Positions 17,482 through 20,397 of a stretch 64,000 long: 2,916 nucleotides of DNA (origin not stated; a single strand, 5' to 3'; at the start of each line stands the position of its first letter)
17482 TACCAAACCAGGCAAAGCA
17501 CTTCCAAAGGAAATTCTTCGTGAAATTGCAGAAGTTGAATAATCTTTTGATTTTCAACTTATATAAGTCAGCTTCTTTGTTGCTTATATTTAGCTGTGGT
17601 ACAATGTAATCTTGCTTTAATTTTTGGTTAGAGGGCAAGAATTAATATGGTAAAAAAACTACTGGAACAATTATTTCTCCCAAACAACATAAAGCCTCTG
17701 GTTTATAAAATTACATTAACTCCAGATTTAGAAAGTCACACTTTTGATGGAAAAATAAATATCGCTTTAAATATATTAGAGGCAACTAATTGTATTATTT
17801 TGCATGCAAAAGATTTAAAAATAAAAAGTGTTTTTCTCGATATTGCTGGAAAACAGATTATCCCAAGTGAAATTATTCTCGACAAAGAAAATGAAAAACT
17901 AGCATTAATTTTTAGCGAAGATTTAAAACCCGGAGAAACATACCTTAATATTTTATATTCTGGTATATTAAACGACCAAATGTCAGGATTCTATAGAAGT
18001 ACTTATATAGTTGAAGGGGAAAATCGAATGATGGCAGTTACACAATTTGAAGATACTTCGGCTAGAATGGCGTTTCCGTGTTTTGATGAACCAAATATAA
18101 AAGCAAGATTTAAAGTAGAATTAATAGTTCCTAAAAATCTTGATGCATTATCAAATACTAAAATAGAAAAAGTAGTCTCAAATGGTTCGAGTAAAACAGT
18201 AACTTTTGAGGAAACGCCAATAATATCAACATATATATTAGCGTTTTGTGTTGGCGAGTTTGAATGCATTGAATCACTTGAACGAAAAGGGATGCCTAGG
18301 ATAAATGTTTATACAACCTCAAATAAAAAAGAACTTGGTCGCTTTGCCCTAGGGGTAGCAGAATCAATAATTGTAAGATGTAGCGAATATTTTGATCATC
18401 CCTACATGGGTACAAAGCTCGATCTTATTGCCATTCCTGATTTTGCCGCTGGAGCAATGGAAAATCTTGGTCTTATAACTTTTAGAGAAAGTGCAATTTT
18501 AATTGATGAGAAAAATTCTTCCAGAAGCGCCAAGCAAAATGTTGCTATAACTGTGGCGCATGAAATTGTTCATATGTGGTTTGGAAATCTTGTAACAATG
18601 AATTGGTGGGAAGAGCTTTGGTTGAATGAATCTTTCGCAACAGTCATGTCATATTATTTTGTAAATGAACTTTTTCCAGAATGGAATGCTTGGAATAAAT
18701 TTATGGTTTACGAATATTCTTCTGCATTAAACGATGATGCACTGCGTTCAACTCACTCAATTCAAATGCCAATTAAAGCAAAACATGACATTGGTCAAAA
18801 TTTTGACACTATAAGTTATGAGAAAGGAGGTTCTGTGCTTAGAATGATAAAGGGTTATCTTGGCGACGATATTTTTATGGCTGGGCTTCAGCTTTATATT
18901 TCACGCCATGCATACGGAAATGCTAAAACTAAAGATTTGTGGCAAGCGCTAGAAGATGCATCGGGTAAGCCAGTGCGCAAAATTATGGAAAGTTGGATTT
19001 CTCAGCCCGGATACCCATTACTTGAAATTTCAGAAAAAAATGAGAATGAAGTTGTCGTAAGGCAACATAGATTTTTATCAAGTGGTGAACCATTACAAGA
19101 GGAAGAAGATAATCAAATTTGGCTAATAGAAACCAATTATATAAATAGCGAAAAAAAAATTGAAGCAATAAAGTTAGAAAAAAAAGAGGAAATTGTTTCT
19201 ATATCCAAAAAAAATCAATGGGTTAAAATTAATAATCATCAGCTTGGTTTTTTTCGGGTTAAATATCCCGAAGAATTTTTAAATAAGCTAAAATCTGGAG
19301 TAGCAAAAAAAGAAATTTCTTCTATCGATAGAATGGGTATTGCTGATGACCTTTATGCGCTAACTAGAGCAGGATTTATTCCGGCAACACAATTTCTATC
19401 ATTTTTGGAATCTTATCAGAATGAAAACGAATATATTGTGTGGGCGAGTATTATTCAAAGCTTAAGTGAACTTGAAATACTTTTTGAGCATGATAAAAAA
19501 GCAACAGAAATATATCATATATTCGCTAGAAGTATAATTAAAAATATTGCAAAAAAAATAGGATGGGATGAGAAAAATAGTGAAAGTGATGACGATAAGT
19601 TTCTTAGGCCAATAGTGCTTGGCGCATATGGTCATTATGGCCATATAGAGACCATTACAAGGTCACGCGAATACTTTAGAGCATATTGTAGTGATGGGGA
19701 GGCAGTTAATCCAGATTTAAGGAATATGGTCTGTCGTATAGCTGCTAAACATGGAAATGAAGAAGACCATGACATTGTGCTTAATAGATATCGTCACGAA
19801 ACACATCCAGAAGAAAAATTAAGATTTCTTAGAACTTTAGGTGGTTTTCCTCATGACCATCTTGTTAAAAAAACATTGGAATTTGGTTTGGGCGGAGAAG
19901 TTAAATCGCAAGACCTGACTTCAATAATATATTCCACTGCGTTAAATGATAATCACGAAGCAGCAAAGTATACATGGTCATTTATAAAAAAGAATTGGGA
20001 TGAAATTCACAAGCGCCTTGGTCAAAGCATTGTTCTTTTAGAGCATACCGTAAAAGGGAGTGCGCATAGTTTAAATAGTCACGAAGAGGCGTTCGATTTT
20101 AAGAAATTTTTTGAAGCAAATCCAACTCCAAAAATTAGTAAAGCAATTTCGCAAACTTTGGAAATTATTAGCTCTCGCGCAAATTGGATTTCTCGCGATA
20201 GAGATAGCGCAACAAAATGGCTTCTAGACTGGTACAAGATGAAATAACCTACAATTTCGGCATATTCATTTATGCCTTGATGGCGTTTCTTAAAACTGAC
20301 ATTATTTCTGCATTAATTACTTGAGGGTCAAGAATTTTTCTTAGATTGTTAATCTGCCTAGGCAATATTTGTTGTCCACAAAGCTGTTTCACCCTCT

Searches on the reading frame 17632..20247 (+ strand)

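Call 52: search_protein_families(library=ncbifam, proteins=[window:17632-20247:+], max_evalue=1e-10)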
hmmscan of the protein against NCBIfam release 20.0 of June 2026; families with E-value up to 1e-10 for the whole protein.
window:17632-20247:+ (871 aa): 3 families
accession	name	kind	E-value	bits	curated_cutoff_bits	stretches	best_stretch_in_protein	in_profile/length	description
TIGR02412.1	pepN_strep_liv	equivalog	1.7e-95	321.1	591.2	1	97-725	84-701/832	aminopeptidase N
TIGR02414.1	pepN_proteo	equivalog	4.8e-40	137.5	718.2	1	24-534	9-518/868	aminopeptidase N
TIGR02411.1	leuko_A4_hydro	equivalog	1.8e-31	109.6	761.7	1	21-442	12-419/600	leukotriene-A(4) hydrolase/aminopeptidase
